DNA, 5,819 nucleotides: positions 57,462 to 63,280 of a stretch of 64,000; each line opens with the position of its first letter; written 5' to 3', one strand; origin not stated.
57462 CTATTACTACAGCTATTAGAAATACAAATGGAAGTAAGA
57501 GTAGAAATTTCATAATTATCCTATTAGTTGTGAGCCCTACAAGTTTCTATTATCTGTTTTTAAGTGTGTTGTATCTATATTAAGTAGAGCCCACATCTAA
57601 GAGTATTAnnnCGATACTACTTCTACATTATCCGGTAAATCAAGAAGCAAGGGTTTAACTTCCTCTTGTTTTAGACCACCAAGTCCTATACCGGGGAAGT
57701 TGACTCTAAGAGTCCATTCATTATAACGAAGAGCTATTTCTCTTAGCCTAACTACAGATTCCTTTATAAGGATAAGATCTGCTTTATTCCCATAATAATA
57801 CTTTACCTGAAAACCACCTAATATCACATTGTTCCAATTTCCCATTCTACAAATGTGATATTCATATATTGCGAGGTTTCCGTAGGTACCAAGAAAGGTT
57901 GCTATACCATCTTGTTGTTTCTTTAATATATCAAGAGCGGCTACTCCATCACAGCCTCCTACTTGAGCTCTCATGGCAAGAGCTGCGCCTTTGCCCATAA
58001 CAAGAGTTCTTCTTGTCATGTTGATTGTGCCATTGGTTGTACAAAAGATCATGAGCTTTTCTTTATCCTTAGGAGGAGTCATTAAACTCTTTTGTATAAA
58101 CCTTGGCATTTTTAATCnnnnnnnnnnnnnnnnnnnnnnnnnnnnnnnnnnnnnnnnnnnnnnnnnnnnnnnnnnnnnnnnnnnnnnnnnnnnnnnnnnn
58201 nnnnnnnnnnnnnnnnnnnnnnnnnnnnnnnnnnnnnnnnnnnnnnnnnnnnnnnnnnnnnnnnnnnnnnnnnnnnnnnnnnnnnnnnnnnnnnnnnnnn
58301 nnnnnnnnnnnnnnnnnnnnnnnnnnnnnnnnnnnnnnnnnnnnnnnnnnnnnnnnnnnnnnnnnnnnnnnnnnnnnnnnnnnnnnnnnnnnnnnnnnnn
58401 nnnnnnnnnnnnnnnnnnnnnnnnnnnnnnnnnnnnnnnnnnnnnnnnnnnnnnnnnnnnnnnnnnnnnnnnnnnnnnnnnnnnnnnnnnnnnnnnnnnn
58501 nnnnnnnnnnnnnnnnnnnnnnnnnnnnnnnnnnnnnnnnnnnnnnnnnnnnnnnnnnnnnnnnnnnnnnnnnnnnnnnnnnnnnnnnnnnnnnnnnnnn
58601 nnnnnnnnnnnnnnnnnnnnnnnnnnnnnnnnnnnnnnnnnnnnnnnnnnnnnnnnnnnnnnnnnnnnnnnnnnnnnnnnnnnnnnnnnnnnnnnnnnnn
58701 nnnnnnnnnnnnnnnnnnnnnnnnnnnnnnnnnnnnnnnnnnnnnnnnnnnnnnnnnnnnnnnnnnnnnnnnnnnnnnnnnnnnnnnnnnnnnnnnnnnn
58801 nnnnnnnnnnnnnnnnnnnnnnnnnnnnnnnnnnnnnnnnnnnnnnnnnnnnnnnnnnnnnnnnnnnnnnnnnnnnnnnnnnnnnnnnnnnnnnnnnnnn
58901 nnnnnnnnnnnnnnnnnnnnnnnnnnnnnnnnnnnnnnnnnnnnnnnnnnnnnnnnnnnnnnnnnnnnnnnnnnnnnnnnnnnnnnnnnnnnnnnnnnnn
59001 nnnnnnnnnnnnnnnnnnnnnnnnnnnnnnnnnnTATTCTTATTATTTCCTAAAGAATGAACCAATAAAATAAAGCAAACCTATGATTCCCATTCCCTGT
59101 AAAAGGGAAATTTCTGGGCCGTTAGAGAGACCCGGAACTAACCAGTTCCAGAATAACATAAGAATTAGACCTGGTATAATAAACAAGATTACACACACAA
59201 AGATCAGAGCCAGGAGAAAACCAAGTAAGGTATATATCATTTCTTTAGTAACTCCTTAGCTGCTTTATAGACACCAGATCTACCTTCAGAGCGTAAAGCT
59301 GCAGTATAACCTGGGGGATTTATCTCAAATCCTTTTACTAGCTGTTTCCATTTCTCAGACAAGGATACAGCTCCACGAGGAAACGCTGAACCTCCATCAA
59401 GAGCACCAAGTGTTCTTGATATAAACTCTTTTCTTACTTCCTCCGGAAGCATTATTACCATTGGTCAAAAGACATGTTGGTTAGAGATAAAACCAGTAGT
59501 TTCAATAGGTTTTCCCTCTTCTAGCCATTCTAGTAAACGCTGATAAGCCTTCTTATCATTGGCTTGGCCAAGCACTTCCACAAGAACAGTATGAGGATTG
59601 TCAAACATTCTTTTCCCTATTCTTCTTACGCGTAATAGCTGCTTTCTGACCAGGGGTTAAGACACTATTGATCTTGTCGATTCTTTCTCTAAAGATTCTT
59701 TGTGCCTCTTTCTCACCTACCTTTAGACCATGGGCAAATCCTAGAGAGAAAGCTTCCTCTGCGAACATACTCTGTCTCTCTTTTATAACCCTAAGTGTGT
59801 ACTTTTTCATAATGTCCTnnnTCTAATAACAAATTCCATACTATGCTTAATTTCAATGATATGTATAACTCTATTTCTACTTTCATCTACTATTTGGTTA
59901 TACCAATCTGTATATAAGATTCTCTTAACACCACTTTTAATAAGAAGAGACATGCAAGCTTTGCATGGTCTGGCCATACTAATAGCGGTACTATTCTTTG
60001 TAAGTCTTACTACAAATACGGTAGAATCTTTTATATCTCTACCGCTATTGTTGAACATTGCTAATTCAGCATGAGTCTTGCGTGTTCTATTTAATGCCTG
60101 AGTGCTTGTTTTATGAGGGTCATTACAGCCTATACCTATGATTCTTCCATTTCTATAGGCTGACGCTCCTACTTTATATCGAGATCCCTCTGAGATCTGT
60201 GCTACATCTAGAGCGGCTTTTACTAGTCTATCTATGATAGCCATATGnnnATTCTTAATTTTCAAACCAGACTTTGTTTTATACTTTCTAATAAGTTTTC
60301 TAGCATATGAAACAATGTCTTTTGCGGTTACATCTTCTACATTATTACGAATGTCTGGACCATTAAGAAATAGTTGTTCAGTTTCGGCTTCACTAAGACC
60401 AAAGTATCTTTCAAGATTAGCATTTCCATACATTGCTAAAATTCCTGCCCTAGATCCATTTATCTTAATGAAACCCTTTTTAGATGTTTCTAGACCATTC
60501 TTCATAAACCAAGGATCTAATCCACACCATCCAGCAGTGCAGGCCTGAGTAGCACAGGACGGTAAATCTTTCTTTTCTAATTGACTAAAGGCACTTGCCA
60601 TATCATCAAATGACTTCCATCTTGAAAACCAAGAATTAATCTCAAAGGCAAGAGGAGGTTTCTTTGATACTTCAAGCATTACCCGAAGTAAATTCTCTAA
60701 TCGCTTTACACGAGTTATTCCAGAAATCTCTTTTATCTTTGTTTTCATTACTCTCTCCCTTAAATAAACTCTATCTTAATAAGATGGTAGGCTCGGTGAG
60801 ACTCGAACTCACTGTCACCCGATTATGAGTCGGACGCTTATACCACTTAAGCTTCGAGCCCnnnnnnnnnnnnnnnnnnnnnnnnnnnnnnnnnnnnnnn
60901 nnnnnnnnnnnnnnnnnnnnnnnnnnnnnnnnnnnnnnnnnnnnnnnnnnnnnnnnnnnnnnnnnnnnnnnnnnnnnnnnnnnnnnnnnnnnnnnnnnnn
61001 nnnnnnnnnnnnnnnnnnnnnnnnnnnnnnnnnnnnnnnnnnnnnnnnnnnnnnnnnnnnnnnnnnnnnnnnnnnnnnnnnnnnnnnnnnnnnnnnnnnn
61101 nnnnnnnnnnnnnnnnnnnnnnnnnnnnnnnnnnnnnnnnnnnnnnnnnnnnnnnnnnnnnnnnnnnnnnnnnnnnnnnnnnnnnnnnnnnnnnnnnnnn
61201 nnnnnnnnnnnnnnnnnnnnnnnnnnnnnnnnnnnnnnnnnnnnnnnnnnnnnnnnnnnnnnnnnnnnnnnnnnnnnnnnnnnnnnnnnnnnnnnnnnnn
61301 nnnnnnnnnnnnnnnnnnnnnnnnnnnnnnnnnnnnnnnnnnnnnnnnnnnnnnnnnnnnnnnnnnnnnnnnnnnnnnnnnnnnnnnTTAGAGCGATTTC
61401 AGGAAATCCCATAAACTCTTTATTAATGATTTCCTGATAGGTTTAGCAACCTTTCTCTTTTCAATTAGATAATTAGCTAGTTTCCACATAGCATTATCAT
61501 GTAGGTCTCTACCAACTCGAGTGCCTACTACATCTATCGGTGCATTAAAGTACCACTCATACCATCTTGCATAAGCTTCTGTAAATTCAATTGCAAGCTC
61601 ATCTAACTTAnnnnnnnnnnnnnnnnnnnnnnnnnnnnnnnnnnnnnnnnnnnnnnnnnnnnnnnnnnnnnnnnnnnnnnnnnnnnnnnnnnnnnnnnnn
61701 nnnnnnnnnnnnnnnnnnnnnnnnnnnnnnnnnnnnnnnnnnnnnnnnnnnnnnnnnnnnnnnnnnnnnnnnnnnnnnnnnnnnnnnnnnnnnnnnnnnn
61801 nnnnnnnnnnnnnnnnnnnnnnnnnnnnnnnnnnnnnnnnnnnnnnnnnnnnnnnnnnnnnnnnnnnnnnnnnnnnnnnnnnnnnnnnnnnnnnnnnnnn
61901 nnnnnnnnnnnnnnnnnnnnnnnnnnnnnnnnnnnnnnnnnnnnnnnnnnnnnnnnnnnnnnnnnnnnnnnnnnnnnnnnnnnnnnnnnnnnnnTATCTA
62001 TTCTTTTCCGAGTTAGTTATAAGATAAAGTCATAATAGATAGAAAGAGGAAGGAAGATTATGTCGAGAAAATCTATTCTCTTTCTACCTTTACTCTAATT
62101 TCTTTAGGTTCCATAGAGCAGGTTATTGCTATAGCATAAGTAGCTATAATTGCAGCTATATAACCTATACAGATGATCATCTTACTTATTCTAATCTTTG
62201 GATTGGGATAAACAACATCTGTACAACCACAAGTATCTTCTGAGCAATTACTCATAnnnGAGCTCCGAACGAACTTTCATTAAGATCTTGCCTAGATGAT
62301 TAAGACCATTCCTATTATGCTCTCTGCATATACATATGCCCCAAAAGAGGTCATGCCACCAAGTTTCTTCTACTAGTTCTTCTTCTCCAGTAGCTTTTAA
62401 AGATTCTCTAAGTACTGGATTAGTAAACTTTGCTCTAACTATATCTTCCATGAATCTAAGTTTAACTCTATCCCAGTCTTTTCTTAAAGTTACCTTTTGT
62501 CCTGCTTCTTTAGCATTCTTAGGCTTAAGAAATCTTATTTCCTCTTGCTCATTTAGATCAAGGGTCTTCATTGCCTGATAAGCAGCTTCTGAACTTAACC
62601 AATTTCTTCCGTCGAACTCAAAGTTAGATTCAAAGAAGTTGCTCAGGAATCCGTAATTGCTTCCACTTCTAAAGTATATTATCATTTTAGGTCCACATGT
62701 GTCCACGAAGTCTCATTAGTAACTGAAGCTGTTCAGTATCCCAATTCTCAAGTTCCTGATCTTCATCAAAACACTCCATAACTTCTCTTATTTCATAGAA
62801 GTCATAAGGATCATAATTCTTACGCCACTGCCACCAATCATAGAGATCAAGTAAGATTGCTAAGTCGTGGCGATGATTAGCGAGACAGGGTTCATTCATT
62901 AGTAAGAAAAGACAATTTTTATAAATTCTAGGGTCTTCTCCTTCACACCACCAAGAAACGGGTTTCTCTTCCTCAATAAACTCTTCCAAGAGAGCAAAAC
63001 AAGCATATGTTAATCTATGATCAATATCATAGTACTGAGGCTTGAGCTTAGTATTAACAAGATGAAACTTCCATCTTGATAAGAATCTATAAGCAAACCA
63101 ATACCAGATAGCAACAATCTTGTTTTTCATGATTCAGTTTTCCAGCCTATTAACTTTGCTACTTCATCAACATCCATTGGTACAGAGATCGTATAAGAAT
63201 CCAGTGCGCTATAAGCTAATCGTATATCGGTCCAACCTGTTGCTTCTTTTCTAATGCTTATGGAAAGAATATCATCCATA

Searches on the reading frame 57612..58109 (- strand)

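Call 49: search_protein_families(library=phrogs, proteins=[window:57612-58109:-], max_evalue=0.01)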
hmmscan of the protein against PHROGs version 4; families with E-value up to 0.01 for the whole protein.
window:57612-58109:- (166 aa): 2 families
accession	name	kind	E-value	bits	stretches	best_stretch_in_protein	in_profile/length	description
phrog_335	-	other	2.6e-09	37.7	1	37-165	84-201/422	phosphatase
phrog_2072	-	unknown function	0.0016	19.3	1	102-162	63-123/143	-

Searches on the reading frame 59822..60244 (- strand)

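Call 49: search_protein_families(library=phrogs, proteins=[window:59822-60244:-], max_evalue=0.01)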
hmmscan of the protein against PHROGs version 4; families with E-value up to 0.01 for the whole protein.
window:59822-60244:- (141 aa): 4 families
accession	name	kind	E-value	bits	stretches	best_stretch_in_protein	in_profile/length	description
phrog_174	-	DNA, RNA and nucleotide metabolism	9.9e-16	59.3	1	7-120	120-230/384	dCMP deaminase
phrog_18355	-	DNA, RNA and nucleotide metabolism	3.5e-06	28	1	56-113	2-49/52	deoxycytidinylate deaminase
phrog_2369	-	DNA, RNA and nucleotide metabolism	0.00021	22.4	0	13-125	15-137/195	dCMP deaminase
phrog_36670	-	unknown function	0.0043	18.1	1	55-113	58-115/140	-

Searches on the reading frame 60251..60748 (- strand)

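Call 49: search_protein_families(library=phrogs, proteins=[window:60251-60748:-], max_evalue=0.01)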
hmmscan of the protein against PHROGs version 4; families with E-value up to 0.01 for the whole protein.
window:60251-60748:- (166 aa): 1 family
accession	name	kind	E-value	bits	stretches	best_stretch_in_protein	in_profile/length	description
phrog_889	-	unknown function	5.8e-06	27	1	18-138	18-139/162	-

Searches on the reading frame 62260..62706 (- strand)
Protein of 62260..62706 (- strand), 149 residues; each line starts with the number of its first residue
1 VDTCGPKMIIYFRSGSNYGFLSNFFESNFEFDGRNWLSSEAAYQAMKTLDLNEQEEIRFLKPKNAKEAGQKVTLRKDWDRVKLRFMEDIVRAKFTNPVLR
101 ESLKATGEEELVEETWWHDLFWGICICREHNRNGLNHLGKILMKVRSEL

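Call 8: search_protein_families(library=pfam, proteins=[window:62260-62706:-], max_evalue=0.1)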
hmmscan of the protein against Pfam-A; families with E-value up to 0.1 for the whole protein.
window:62260-62706:- (149 aa): 2 families
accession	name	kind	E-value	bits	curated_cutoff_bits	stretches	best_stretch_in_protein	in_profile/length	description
PF08719.17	NADAR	-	5.3e-27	95.5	35.1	1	12-149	2-162/163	NADAR domain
PF08010.17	Phage_30_3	-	1e-05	25.8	36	1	20-73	6-59/138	Bacteriophage protein GP30.3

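Call 49: search_protein_families(library=phrogs, proteins=[window:62260-62706:-], max_evalue=0.01)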
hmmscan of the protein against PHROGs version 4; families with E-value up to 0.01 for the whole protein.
window:62260-62706:- (149 aa): 2 families
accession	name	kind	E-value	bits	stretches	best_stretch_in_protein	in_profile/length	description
phrog_1017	-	unknown function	1.8e-39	136.4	1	8-149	7-152/170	-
phrog_652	-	unknown function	1.8e-09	38.2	1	11-79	132-199/296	-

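Call 105: find_related_loci(query=window:62260-62706:-, collection=viral_contigs, flank=6000)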
Query window:62260-62706:- (149 aa) in viral_contigs; peptide patterns used: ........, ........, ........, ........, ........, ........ (x = any residue, [..] = any of these).
6 stretches matched a pattern, but none encodes a relative of the query by tblastn (E <= 1e-3).

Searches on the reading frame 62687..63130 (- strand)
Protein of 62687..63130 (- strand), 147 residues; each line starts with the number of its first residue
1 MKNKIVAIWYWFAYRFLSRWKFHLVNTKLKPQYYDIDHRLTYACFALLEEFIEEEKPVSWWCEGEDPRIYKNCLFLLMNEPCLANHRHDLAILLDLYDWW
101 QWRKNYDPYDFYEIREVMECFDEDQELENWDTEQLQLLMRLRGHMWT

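Call 8: search_protein_families(library=pfam, proteins=[window:62690-63130:-], max_evalue=0.1)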
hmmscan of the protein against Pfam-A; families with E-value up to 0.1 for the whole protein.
window:62690-63130:- (147 aa): 0 families

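Call 16: find_encoding_contigs(protein=window:62687-63130:-, flank=10000, max_places=6)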
Protein window:62687-63130:- (147 aa): no gene with exactly this product is on record in the collection.

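Call 27: find_related_loci(query=window:62690-63130:-, collection=viral_contigs, flank=10000)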
Query window:62690-63130:- (147 aa) in viral_contigs; peptide patterns used: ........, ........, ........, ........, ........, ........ (x = any residue, [..] = any of these).
1 stretches matched a pattern, but none encodes a relative of the query by tblastn (E <= 1e-3).

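Call 49: search_protein_families(library=phrogs, proteins=[window:62690-63130:-], max_evalue=0.01)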
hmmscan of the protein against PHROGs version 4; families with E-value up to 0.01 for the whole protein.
window:62690-63130:- (147 aa): 0 families
